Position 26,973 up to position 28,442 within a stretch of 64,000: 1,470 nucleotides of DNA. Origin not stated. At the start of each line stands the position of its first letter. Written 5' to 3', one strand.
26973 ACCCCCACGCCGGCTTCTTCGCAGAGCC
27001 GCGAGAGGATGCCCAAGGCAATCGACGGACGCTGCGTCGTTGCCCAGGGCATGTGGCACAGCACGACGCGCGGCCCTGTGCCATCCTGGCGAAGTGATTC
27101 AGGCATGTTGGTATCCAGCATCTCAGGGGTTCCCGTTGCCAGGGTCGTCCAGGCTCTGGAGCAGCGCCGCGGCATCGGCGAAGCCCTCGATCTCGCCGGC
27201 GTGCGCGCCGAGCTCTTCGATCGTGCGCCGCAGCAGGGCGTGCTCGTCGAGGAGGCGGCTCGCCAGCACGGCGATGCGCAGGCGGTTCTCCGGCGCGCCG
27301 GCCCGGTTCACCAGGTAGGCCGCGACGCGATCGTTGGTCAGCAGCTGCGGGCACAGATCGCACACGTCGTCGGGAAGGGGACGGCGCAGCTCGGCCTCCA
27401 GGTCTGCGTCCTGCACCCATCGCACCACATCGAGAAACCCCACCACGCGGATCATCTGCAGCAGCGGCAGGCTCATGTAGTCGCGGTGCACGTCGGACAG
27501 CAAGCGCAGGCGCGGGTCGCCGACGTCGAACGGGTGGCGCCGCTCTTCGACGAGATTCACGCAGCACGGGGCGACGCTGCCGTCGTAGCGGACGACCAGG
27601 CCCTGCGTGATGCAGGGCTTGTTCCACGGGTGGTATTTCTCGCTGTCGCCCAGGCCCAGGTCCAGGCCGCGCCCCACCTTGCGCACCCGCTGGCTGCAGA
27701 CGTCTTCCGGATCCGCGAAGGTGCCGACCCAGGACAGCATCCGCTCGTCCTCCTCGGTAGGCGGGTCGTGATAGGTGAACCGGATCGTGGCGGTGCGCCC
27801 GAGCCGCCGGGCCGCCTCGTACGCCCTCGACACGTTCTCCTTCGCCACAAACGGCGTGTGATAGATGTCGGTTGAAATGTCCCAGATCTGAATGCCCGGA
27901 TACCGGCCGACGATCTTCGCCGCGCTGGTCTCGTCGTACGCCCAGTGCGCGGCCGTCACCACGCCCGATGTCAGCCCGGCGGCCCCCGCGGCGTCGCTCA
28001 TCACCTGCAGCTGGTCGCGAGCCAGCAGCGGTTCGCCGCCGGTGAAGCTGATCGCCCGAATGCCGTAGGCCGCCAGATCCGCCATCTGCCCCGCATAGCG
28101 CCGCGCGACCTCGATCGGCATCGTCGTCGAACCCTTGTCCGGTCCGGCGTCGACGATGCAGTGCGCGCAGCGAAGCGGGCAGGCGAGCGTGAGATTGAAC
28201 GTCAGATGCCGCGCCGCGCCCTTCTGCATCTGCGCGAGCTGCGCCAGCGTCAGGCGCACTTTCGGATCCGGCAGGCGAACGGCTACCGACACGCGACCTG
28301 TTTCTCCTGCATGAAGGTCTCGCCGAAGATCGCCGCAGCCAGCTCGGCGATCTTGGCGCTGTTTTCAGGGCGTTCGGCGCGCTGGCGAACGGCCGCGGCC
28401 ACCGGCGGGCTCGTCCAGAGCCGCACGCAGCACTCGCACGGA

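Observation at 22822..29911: Uncharacterised radical-SAM-rich, RiPP-like operon (102-aa ORF, three paralogous twitch-like rSAMs, B12-rSAM, two-lobed retropepsin-like protease)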

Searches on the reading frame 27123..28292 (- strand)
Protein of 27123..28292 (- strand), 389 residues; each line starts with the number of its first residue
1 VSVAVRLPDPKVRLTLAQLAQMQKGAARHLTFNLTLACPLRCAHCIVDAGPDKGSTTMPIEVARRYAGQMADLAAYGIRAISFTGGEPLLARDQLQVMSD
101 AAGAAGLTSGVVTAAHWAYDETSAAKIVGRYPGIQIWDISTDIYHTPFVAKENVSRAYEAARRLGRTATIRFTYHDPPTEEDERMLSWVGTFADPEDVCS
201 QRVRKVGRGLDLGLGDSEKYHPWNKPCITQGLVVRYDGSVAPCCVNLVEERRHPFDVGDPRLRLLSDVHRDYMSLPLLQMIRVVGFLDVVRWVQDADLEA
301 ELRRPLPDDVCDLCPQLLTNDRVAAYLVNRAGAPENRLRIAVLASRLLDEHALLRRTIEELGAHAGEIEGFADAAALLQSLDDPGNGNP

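Call 4: search_protein_families(library=pfam, proteins=[window:27123-28292:-], max_evalue=0.01)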
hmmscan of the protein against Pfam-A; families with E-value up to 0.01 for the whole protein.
window:27123-28292:- (389 aa): 3 families
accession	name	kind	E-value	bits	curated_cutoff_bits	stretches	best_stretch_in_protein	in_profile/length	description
PF04055.27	Radical_SAM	-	2.1e-08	34.9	29.5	1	33-188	2-165/166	Radical SAM superfamily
PF13353.11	Fer4_12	-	0.0019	19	22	1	37-101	14-76/137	4Fe-4S single cluster domain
PF13186.11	SPASM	-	0.0047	17.6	21.5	0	229-259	5-33/67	Iron-sulfur cluster-binding domain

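Call 5: search_protein_families(library=ncbifam, proteins=[window:27123-28292:-], max_evalue=0.01)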
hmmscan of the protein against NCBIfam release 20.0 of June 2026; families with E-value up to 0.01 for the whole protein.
window:27123-28292:- (389 aa): 41 families (the best 25 are shown)
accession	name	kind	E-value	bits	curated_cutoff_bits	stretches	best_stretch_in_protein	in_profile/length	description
TIGR04078.1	rSAM_yydG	equivalog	2.6e-12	46.8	300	1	30-321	3-295/309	YydG family radical SAM peptide epimerase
TIGR04347.1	pseudo_SAM_Halo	equivalog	3.8e-10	39.6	525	1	30-124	40-130/390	TIGR04347 family pseudo-SAM/SPASM protein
NF045574.1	sacti_mat_StsB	exception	3.9e-10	39.2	625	1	22-205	90-268/466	StsB family radical SAM/SPASM domain sactipeptide maturase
TIGR04546.1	rSAM_ahbC_deAc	equivalog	1.1e-08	34.3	650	1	19-121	30-128/390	12,18-didecarboxysiroheme deacetylase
TIGR04054.1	rSAM_NirJ1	equivalog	3.2e-08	32.6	650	1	23-173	31-181/387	putative heme d1 biosynthesis radical SAM protein NirJ1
NF038283.1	viperin_w_prok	equivalog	2.7e-07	30.1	180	1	31-120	5-97/281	viperin family antiviral radical SAM protein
TIGR02666.1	moaA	equivalog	5.1e-07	29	284.05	1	28-104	10-86/336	GTP 3',8-cyclase MoaA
TIGR04167.1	rSAM_SeCys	equivalog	9.4e-07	28.3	300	1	23-98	3-74/303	arsenosugar biosynthesis radical SAM (seleno)protein ArsS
TIGR04103.1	rSAM_nif11_3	equivalog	1e-06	27.6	725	1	28-119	5-91/412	nif11-class peptide radical SAM maturase 3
TIGR04055.1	rSAM_NirJ2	equivalog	3.1e-06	26.9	500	1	31-116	3-83/326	putative heme d1 biosynthesis radical SAM protein NirJ2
TIGR04053.2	TIGR04053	equivalog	4.6e-06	26.1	395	1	32-115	12-93/366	TIGR04053 family radical SAM/SPASM domain-containing protein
NF049973.1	radical_Rv1681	equivalog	8.3e-06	25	380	1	32-105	76-146/326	Rv1681 family radical SAM protein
TIGR02668.1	moaA_archaeal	equivalog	9.3e-06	24.8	325.25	1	29-101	11-80/303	GTP 3',8-cyclase MoaA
NF047865.1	rSAM_PapB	equivalog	1e-05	24.9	340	1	30-98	5-74/330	PapB family radical SAM/SPASM ranthipeptide maturase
TIGR04133.1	rSAM_w_lipo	hypoth_equivalog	1.1e-05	24.5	425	1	22-127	18-121/350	TIGR04133 family radical SAM/SPASM protein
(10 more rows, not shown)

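Call 19: search_solved_structures(query=window:27123-28292:-, max_evalue=1, show_alignments=1)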
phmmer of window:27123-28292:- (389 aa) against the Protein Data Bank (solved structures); distinct sequences matched with E-value up to 1: 12.
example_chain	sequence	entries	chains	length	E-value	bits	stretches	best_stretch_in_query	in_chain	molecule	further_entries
8ai6_A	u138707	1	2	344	8.1e-06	28.2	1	30-165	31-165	Putative peptide biosynthesis protein YydG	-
8ai1_A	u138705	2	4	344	1e-05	27.9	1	30-163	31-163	Putative peptide biosynthesis protein YydG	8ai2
8ai3_A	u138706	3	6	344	9.3e-05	24.7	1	30-163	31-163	Putative peptide biosynthesis protein YydG | Radical SAM core domain-containing protein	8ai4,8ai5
6c8v_A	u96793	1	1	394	0.0044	19.2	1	31-115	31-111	Coenzyme PQQ synthesis protein E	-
6efn_A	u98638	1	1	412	0.024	16.8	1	30-102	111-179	Sporulation killing factor maturation protein SkfB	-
6q2p_A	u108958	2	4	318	0.22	13.6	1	28-91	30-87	Radical S-adenosyl methionine domain-containing protein 2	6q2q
5vsl_A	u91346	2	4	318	0.22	13.6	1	28-91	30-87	Radical S-adenosyl methionine domain-containing protein 2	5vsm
2fb2_A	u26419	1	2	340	0.26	13.4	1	27-95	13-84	Molybdenum cofactor biosynthesis protein A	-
1tv7_A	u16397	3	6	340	0.35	13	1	27-95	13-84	Molybdenum cofactor biosynthesis protein A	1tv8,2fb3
5wgg_A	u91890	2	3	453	0.49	12.5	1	23-95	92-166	Radical SAM domain protein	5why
8wm2_A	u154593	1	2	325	0.5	12.5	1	28-93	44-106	Fe-S radical SAM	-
7n7h_A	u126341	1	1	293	0.56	12.3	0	31-90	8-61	VIPERIN-LIKE ENZYME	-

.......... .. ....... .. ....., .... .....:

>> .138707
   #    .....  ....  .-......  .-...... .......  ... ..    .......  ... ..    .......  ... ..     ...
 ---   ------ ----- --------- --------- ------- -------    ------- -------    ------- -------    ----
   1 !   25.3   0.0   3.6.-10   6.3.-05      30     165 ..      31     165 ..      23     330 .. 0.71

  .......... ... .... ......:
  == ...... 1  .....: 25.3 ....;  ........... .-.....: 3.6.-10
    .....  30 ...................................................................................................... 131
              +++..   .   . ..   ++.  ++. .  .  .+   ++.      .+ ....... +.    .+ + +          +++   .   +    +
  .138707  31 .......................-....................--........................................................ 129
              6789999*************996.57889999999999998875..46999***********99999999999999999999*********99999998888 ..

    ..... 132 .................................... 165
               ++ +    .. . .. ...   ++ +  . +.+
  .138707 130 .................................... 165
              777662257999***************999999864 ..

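Call 28: search_solved_structures(query=A2, max_evalue=0.1, show_alignments=2)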
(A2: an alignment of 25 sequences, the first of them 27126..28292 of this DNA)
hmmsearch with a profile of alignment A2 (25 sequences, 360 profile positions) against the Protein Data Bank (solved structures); distinct sequences matched with E-value up to 0.1: 22.
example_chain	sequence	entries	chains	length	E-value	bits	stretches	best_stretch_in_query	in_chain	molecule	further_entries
8ai6_A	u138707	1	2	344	1.4e-23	86.7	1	14-321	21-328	Putative peptide biosynthesis protein YydG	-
8ai1_A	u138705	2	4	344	2.1e-23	86.2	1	14-321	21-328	Putative peptide biosynthesis protein YydG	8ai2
8ai3_A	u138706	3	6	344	1.8e-21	79.8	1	14-321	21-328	Putative peptide biosynthesis protein YydG | Radical SAM core domain-containing protein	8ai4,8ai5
6efn_A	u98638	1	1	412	4.8e-07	32.4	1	24-204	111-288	Sporulation killing factor maturation protein SkfB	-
2fb2_A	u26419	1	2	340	1.5e-06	30.8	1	22-92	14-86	Molybdenum cofactor biosynthesis protein A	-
1tv7_A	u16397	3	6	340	3.9e-06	29.4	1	22-92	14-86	Molybdenum cofactor biosynthesis protein A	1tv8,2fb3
6q2p_A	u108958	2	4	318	5.1e-06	29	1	7-86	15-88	Radical S-adenosyl methionine domain-containing protein 2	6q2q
5vsl_A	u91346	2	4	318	5.1e-06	29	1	7-86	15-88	Radical S-adenosyl methionine domain-containing protein 2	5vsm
6c8v_A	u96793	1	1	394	1e-05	28.1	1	25-110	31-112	Coenzyme PQQ synthesis protein E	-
7vob_C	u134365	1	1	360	6.4e-05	25.4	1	59-109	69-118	Cytosylglucuronate decarboxylase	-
7voc_C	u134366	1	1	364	6.6e-05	25.4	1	59-109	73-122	Cytosylglucuronate decarboxylase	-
9dfu_A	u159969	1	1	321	0.00042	22.7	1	16-94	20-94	Radical SAM core domain-containing protein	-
8wm2_A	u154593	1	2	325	0.00048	22.5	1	18-87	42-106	Fe-S radical SAM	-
7n7h_A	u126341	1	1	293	0.00087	21.7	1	23-86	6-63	VIPERIN-LIKE ENZYME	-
9dfn_A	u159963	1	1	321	0.0012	21.2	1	16-94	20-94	Radical SAM core domain-containing protein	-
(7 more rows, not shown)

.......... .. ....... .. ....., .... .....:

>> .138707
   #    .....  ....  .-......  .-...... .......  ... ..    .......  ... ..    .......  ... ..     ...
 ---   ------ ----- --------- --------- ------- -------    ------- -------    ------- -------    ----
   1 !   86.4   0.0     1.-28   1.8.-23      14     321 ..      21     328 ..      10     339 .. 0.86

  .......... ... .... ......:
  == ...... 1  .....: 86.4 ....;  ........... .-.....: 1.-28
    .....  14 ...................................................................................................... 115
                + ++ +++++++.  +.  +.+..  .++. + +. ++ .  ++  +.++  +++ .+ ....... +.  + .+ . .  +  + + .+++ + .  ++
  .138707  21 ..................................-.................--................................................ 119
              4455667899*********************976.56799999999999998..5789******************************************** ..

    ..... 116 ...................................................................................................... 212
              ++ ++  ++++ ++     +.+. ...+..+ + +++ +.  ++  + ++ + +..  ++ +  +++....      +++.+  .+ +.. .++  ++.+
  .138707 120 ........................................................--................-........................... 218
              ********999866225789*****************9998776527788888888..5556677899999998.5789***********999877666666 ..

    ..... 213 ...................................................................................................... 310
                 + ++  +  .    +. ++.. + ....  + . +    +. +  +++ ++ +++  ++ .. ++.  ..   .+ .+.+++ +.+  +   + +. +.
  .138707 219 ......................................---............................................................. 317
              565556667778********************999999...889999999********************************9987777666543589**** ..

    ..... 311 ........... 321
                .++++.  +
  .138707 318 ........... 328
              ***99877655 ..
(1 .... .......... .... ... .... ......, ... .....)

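Call 61: find_homologous_proteins(query=window:27126-28292:-, max_evalue=0.00001)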
Query window:27126-28292:- (389 aa): 83 proteins with E <= 0.00001 among 8000 candidates.
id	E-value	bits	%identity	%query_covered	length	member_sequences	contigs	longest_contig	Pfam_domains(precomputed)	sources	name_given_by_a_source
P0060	7.6e-161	553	61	99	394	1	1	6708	PF13186.12,PF04055.28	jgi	jgi:pyruvate-formate lyase-activating enzyme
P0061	3.2e-160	551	63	97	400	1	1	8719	PF04055.28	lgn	-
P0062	8.2e-159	547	62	96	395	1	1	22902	PF04055.28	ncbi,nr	ncbi:MAG: radical SAM protein [Acidobacteria bacterium]|nr:radical SAM protein [Acidobacteriota bact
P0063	1.9e-157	542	62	96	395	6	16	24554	PF04055.28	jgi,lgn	jgi:pyruvate-formate lyase-activating enzyme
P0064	3.9e-156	538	63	97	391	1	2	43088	PF13186.12,PF04055.28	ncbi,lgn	-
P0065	1.3e-152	526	62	94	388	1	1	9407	PF04055.28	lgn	-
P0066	1.2e-149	517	62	95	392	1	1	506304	PF13186.12,PF04055.28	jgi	jgi:pyruvate-formate lyase-activating enzyme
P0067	3.9e-145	502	60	93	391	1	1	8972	PF13186.12,PF04055.28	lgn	-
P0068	7.3e-144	498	58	97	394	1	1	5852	PF13186.12,PF04055.28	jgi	jgi:pyruvate-formate lyase-activating enzyme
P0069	8.6e-142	491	57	97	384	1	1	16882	PF13186.12,PF04055.28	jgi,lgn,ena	jgi:pyruvate-formate lyase-activating enzyme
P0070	1.3e-140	487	57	95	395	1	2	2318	PF04055.28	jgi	jgi:pyruvate-formate lyase-activating enzyme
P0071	7.9e-140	484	58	97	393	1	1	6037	PF04055.28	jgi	jgi:hypothetical protein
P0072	2.0e-137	476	56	95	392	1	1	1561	PF13186.12,PF04055.28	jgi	jgi:Radical SAM superfamily/Iron-sulfur cluster-binding domain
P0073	2.2e-137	476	58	92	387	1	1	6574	PF04055.28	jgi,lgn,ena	-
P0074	3.6e-137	476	58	94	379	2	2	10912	PF04055.28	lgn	-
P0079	3.2e-132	459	54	95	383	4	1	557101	PF13186.12,PF04055.28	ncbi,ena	-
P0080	4.5e-132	459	56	94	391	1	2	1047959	PF04055.28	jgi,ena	jgi:pyruvate-formate lyase-activating enzyme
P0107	1.9e-112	394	47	95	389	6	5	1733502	PF13186.12,PF04055.28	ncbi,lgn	ncbi:MAG: radical SAM/SPASM domain-containing protein [Bacillota bacterium]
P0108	4.5e-112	393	47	98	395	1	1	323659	PF04055.28,PF13353.12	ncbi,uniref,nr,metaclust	ncbi:radical SAM/SPASM domain-containing protein [Desulfolucanica intricata]|uniref:radical SAM/SPAS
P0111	5.1e-111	389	49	91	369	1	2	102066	PF04055.28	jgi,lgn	jgi:pyruvate-formate lyase-activating enzyme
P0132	1.0e-69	253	37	88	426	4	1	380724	PF04055.28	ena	-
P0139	1.7e-18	85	28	74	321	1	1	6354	PF04055.28,PF13353.12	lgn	-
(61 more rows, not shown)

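Call 62: find_encoding_contigs(protein=P0108, flank=10000, max_places=1)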
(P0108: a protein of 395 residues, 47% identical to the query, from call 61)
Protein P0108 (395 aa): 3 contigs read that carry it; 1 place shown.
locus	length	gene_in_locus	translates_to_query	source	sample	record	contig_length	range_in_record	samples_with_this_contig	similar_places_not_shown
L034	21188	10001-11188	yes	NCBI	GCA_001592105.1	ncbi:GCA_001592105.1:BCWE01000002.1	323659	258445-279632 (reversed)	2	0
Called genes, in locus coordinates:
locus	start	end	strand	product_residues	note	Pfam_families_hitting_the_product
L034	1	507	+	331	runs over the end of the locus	PF01073:3Beta_HSD, PF01370:Epimerase, PF02719:Polysacc_synt_2, PF04321:RmlD_sub_bind, PF05368:NmrA (faint), PF07993:NAD_binding_4, PF08659:KR, PF16363:GDP_Man_Dehyd, +1 more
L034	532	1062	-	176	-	-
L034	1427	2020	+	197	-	PF09335:VTT_dom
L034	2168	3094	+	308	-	PF00294:PfkB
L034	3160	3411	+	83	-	-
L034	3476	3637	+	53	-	-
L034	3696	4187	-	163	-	PF18306:LDcluster4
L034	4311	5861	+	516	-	PF00072:Response_reg, PF00989:PAS (weak), PF12860:PAS_7 (weak), PF00512:HisKA (weak), PF02518:HATPase_c, PF14501:HATPase_c_5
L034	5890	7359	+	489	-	PF00072:Response_reg, PF00158:Sigma54_activat, PF14532:Sigma54_activ_2, PF07728:AAA_5 (weak), PF25601:AAA_lid_14, PF02954:HTH_8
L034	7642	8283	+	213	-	PF26965:MimR_N, PF01590:GAF (weak)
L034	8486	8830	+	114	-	-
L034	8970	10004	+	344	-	PF04055:Radical_SAM, PF13353:Fer4_12 (weak)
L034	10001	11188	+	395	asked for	PF04055:Radical_SAM, PF13353:Fer4_12 (weak)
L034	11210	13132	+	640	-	PF02310:B12-binding, PF04055:Radical_SAM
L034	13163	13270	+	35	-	-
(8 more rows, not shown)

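Call 63: find_encoding_contigs(protein=P0132, flank=10000, max_places=1)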
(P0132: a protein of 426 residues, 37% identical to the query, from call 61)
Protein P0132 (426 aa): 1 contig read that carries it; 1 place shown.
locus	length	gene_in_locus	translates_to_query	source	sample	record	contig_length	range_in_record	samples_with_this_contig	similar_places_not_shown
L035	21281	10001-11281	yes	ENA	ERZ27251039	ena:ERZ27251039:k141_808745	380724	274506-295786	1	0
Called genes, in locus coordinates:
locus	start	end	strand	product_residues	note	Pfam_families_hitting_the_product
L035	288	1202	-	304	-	-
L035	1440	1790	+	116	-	-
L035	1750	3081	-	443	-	-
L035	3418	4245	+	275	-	-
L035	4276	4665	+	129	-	-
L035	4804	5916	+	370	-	-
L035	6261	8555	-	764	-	PF13424:TPR_12 (weak), PF13414:TPR_11 (weak), PF13424:TPR_12 (weak), PF00515:TPR_1 (weak), PF08241:Methyltransf_11, PF08242:Methyltransf_12, PF13649:Methyltransf_25, PF13847:Methyltransf_31, +14 more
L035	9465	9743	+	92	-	-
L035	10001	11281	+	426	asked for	PF04055:Radical_SAM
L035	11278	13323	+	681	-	PF02310:B12-binding (weak), PF04055:Radical_SAM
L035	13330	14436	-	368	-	PF02373:JmjC (weak)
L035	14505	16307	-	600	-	PF13650:Asp_protease_2, PF13975:gag-asp_proteas, PF20729:PE-PGRS_C (weak)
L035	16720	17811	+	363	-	PF03575:Peptidase_S51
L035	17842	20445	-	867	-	PF14872:GHL5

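Call 64: find_encoding_contigs(protein=P0139, flank=10000, max_places=1)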
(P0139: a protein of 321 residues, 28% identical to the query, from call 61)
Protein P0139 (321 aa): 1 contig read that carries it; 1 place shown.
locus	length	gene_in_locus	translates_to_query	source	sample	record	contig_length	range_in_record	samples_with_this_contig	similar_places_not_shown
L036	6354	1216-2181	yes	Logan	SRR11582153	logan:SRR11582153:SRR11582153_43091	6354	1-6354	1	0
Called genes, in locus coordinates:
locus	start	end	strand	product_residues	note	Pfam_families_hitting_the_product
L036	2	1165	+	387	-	?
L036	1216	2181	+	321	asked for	PF13353:Fer4_12 (weak), PF04055:Radical_SAM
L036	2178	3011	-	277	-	-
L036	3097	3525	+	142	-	-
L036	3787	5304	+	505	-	PF21473:OB_Ssb-like (faint), PF17244:CDC24_OB3 (faint), PF01336:tRNA_anti-codon (weak)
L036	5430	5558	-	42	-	-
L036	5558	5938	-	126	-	PF01918:Alba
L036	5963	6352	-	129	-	?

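Call 68: find_encoding_contigs(protein=P0107, flank=7000, max_places=1)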
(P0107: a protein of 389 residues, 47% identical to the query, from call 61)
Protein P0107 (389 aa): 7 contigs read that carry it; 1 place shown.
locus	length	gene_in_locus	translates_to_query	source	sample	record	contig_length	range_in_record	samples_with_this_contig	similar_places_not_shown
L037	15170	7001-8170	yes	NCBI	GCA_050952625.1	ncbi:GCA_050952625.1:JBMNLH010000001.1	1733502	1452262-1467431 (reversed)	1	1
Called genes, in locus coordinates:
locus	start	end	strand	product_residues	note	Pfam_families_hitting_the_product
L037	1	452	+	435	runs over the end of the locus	-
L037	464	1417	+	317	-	PF03747:ADP_ribosyl_GH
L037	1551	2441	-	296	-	PF04069:OpuAC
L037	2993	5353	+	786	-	PF16147:DUF4855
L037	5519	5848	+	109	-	-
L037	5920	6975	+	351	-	PF04055:Radical_SAM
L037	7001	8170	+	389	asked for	PF04055:Radical_SAM (weak), PF13186:SPASM (weak)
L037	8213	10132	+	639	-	PF02310:B12-binding, PF04055:Radical_SAM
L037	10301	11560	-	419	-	PF25198:Spore_GerAC_N, PF05504:Spore_GerAC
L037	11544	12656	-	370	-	PF03845:Spore_permease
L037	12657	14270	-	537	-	PF03323:GerA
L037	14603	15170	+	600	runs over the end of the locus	PF13687:DUF4153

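Call 69: find_encoding_contigs(protein=P0080, flank=7000, max_places=1)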
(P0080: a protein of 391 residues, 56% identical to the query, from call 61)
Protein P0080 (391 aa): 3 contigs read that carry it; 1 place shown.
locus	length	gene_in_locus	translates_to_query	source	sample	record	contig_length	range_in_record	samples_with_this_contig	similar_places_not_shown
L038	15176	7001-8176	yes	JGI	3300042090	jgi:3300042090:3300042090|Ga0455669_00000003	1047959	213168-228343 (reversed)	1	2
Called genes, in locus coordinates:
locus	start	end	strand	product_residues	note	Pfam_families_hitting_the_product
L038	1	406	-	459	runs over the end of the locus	PF04966:OprB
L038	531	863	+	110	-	PF02583:Trns_repr_metal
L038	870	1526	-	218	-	PF05494:MlaC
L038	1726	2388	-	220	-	PF05494:MlaC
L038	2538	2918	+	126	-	PF01022:HTH_5, PF01047:MarR (weak), PF12802:MarR_2 (weak), PF12840:HTH_20, PF13412:HTH_24 (weak)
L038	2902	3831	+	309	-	PF10604:Polyketide_cyc2 (faint), PF08327:AHSA1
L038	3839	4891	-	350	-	PF03783:CsgG, PF16538:FlgT_C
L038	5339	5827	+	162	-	-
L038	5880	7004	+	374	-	PF04055:Radical_SAM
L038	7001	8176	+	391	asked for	PF04055:Radical_SAM (weak)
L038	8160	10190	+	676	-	PF02310:B12-binding, PF04055:Radical_SAM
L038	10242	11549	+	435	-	PF13650:Asp_protease_2, PF13975:gag-asp_proteas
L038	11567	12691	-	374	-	PF13599:Pentapeptide_4 (weak), PF00805:Pentapeptide, PF00805:Pentapeptide, PF13576:Pentapeptide_3 (weak), PF13599:Pentapeptide_4, PF00805:Pentapeptide (weak), PF13599:Pentapeptide_4, PF00805:Pentapeptide, +4 more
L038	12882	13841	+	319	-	PF00106:adh_short, PF01370:Epimerase, PF13561:adh_short_C2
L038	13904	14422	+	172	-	PF07310:PAS_5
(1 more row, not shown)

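Call 70: find_encoding_contigs(protein=P0079, flank=7000, max_places=1)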
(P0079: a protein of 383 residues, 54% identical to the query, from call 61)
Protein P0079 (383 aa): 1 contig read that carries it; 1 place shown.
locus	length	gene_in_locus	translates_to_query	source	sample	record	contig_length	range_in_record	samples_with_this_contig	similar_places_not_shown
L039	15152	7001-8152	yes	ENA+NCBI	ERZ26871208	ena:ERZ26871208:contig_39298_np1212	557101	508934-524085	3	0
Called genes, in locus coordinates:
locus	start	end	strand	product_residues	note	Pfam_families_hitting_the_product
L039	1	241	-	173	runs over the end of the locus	PF05163:DinB (faint), PF12867:DinB_2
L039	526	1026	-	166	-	-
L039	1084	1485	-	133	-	PF00190:Cupin_1 (weak), PF07883:Cupin_2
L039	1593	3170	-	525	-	-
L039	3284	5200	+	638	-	PF13522:GATase_6, PF13537:GATase_7, PF12481:DUF3700 (faint), PF00733:Asn_synthase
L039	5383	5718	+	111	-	-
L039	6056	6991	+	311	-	-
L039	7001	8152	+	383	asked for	PF04055:Radical_SAM, PF13186:SPASM (weak)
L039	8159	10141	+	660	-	PF02310:B12-binding (weak), PF04055:Radical_SAM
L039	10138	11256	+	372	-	PF13650:Asp_protease_2, PF13975:gag-asp_proteas, PF13650:Asp_protease_2, PF13975:gag-asp_proteas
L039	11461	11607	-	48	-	-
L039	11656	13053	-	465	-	PF04916:Phospholip_B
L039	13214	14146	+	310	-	PF00586:AIRS, PF02769:AIRS_C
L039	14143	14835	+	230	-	PF00215:OMPdecase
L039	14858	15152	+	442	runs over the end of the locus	PF05977:MFS_3, PF07690:MFS_1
